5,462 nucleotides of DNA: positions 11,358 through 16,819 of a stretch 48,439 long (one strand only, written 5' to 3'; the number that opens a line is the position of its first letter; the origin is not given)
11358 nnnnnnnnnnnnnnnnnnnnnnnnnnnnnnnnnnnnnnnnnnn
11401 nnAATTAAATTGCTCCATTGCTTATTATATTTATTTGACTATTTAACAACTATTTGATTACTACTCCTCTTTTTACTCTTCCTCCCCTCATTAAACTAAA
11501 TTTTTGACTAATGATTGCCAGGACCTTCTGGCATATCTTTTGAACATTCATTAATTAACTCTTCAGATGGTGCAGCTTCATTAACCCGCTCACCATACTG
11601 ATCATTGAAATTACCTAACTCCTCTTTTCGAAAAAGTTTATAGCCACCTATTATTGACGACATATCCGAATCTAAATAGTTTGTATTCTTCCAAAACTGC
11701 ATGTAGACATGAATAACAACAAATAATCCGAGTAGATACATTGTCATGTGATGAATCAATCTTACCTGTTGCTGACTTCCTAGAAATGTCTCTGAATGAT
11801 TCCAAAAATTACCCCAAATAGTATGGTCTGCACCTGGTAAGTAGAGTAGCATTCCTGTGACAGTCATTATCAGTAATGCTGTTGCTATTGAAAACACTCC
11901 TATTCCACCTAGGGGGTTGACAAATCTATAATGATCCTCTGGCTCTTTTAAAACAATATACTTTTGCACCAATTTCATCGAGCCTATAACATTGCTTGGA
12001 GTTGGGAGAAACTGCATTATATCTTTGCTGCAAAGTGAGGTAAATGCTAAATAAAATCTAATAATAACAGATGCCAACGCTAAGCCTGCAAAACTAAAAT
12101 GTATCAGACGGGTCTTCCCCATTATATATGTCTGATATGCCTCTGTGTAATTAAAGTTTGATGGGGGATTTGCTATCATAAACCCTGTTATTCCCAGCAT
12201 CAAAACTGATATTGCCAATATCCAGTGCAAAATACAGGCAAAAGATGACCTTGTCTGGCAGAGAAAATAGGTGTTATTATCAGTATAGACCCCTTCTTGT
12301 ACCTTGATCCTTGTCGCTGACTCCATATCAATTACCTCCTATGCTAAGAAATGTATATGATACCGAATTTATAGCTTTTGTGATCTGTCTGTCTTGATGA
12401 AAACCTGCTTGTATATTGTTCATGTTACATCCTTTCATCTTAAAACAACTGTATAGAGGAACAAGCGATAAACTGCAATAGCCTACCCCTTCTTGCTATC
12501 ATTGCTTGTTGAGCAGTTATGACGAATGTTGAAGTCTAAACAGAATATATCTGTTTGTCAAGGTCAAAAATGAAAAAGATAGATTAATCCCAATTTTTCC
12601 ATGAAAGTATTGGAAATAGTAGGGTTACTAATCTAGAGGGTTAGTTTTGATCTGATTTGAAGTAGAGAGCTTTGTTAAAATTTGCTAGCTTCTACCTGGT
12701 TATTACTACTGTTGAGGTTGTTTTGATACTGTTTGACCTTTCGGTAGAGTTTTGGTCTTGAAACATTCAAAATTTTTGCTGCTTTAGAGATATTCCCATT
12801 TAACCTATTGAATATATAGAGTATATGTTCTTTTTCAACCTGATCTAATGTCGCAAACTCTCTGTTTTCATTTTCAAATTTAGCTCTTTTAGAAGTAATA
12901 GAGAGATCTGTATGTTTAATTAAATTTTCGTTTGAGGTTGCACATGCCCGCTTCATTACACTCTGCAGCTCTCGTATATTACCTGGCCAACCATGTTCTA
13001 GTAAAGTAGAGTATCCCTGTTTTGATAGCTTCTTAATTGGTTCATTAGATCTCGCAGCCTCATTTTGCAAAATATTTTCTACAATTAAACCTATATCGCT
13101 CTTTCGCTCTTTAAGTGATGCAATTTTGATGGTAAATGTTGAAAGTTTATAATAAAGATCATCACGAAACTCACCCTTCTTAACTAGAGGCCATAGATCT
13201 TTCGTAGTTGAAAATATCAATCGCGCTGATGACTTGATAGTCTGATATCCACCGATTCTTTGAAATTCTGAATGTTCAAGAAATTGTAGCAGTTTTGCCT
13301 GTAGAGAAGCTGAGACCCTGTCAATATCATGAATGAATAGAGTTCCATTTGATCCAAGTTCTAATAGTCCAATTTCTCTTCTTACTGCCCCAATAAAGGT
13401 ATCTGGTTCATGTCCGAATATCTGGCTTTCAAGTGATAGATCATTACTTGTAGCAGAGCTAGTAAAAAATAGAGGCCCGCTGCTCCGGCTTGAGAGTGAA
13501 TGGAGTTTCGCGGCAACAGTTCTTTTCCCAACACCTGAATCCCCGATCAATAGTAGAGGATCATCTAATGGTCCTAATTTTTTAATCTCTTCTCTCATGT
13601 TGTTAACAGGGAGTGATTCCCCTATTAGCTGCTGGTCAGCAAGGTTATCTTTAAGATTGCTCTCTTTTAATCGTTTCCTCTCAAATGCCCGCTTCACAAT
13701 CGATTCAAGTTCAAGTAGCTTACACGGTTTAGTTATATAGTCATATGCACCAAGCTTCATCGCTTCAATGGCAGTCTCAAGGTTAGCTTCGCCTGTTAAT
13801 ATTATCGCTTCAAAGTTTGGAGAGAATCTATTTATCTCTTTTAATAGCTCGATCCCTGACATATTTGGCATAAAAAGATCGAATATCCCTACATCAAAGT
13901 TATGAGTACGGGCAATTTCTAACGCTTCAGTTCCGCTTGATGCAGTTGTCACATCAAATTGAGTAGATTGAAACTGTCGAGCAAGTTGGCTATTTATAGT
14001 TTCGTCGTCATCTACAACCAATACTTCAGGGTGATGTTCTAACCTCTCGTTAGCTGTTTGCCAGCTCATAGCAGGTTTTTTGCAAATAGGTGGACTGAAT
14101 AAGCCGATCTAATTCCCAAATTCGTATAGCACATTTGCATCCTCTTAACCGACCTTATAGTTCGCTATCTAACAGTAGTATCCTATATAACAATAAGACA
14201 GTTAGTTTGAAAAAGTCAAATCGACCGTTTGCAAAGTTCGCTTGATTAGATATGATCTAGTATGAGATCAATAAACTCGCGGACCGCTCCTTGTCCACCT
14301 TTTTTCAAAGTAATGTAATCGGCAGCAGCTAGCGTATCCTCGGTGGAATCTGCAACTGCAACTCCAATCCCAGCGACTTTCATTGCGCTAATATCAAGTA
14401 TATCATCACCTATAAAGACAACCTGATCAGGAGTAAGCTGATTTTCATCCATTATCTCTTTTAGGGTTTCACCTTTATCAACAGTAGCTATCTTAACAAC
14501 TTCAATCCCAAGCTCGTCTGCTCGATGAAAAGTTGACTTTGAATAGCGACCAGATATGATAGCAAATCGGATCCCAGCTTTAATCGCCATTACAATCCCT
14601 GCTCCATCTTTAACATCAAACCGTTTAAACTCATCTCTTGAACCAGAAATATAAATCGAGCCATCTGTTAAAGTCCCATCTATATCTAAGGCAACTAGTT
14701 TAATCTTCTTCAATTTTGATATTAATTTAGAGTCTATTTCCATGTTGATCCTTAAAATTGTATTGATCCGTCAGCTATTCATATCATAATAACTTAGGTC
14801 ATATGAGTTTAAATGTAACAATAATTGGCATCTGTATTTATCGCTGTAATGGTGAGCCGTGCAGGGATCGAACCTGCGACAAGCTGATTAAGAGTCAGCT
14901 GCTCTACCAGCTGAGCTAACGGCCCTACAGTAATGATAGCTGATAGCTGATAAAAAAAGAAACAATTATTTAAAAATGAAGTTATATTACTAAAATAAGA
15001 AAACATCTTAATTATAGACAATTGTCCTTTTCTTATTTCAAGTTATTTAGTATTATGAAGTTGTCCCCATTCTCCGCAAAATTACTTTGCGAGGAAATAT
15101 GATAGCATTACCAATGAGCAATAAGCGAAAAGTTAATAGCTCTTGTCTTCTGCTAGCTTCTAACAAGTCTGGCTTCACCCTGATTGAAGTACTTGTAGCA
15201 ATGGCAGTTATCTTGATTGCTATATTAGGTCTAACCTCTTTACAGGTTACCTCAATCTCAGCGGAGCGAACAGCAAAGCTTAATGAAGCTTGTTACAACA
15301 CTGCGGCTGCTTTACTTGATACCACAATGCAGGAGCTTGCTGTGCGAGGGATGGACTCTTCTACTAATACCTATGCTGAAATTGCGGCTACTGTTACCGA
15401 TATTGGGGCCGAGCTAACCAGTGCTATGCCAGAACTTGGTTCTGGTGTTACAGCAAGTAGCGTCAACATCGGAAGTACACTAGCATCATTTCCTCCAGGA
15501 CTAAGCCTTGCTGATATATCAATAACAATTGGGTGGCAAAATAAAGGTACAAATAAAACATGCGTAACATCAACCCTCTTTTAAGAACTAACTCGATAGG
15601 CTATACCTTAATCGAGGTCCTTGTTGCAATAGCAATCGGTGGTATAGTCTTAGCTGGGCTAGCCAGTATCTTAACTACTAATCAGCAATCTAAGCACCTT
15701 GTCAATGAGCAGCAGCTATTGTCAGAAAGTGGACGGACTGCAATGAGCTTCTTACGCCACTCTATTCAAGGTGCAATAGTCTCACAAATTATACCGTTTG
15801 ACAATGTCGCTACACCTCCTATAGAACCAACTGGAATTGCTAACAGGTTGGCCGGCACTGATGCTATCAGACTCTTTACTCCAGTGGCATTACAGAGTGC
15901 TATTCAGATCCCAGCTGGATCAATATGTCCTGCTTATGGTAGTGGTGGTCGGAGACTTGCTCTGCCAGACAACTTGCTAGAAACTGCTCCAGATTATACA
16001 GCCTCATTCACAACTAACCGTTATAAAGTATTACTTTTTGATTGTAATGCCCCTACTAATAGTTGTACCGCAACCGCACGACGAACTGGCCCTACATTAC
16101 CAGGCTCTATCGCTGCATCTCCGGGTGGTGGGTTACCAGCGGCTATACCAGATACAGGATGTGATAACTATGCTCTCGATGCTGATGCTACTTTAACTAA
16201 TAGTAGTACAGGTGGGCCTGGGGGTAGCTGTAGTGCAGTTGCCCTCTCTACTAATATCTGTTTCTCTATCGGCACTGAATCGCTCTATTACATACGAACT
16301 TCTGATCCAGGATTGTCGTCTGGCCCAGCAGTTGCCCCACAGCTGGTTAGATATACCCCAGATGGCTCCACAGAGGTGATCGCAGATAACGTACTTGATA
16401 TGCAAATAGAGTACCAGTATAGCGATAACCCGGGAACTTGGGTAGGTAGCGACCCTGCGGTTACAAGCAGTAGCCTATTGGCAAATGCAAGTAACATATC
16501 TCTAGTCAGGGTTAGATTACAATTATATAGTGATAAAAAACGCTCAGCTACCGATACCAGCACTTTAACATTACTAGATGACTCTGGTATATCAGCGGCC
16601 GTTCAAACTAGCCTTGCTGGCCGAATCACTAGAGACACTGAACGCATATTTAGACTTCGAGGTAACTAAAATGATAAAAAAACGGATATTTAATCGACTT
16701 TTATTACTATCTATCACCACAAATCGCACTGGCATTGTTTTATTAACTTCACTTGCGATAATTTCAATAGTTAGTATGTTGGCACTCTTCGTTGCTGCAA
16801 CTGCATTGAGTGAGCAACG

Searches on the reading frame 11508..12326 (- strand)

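Call 23: search_protein_families(library=pfam, proteins=[window:11508-12326:-], max_evalue=0.00001)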
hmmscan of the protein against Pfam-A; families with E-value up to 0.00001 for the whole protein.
window:11508-12326:- (272 aa): 2 families
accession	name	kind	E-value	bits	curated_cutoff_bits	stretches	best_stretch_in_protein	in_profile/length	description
PF01292.26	Ni_hydr_CYTB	-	9.9e-22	78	30.1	1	27-228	3-179/179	Prokaryotic cytochrome b561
PF14358.11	DUF4405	-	3.7e-09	37.4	26.7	0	148-211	7-65/66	Domain of unknown function (DUF4405)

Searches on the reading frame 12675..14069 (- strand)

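Call 23: search_protein_families(library=pfam, proteins=[window:12675-14069:-], max_evalue=0.00001)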
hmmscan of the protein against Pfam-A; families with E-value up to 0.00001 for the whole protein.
window:12675-14069:- (464 aa): 6 families
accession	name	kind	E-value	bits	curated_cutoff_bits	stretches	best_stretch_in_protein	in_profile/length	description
PF00158.32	Sigma54_activat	-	3.2e-43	147.8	20.2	1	148-314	1-167/168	Sigma-54 interaction domain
PF00072.30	Response_reg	-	3.2e-29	101.8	30.2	1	16-125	1-110/111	Response regulator receiver domain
PF14532.12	Sigma54_activ_2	-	5.6e-21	75.7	25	1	149-319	1-138/138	Sigma-54 interaction domain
PF25601.1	AAA_lid_14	-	8.1e-18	64.5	27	1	320-396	1-77/87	AAA+ ATPase lid domain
PF02954.25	HTH_8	-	3.9e-10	39.7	22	1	407-448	1-42/42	Bacterial regulatory protein, Fis family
PF07728.20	AAA_5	-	3.9e-08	33.8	22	1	171-283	1-116/139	AAA domain (dynein-related subfamily)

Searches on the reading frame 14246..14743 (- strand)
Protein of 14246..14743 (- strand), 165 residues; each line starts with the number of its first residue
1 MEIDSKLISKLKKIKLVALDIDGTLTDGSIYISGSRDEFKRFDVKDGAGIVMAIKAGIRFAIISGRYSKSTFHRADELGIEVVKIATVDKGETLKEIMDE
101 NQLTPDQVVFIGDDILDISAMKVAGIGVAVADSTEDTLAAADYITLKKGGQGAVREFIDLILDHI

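Call 23: search_protein_families(library=pfam, proteins=[window:14246-14743:-], max_evalue=0.00001)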
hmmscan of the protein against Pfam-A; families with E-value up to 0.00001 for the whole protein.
window:14246-14743:- (165 aa): 3 families
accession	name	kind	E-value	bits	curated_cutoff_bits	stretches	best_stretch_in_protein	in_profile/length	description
PF08282.18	Hydrolase_3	-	2.6e-16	60.6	20.9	1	86-152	184-249/255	haloacid dehalogenase-like hydrolase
PF00702.32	Hydrolase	-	6.9e-12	46.6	26.4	1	55-125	112-191/191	haloacid dehalogenase-like hydrolase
PF13419.12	HAD_2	-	6.4e-06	26.8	23.8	1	55-130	93-177/178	Haloacid dehalogenase-like hydrolase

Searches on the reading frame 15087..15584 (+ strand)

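Call 21: search_protein_families(library=pfam, proteins=[window:15087-15584:+], max_evalue=0.00001)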
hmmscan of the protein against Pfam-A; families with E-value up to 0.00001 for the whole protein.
window:15087-15584:+ (165 aa): 1 family
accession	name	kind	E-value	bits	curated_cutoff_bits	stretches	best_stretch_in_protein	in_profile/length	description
PF07963.17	N_methyl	-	1.9e-08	34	21.2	1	25-49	2-26/27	Prokaryotic N-terminal methylation motif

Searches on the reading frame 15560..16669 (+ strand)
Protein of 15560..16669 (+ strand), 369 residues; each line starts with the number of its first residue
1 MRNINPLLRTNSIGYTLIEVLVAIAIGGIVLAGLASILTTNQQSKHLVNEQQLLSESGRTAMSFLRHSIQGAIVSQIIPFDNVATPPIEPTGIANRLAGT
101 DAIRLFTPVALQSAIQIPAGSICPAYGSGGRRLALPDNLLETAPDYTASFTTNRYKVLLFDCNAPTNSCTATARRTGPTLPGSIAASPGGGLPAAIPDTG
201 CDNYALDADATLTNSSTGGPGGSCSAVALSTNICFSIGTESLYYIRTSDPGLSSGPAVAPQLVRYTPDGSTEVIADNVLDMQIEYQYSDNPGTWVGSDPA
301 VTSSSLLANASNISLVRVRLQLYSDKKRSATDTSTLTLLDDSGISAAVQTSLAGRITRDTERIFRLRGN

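Call 21: search_protein_families(library=pfam, proteins=[window:15560-16669:+], max_evalue=0.00001)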
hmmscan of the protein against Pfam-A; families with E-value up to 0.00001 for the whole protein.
window:15560-16669:+ (369 aa): 1 family
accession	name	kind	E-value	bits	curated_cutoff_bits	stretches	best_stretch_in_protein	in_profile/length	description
PF07963.17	N_methyl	-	1.5e-07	31.2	21.2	1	11-34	3-26/27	Prokaryotic N-terminal methylation motif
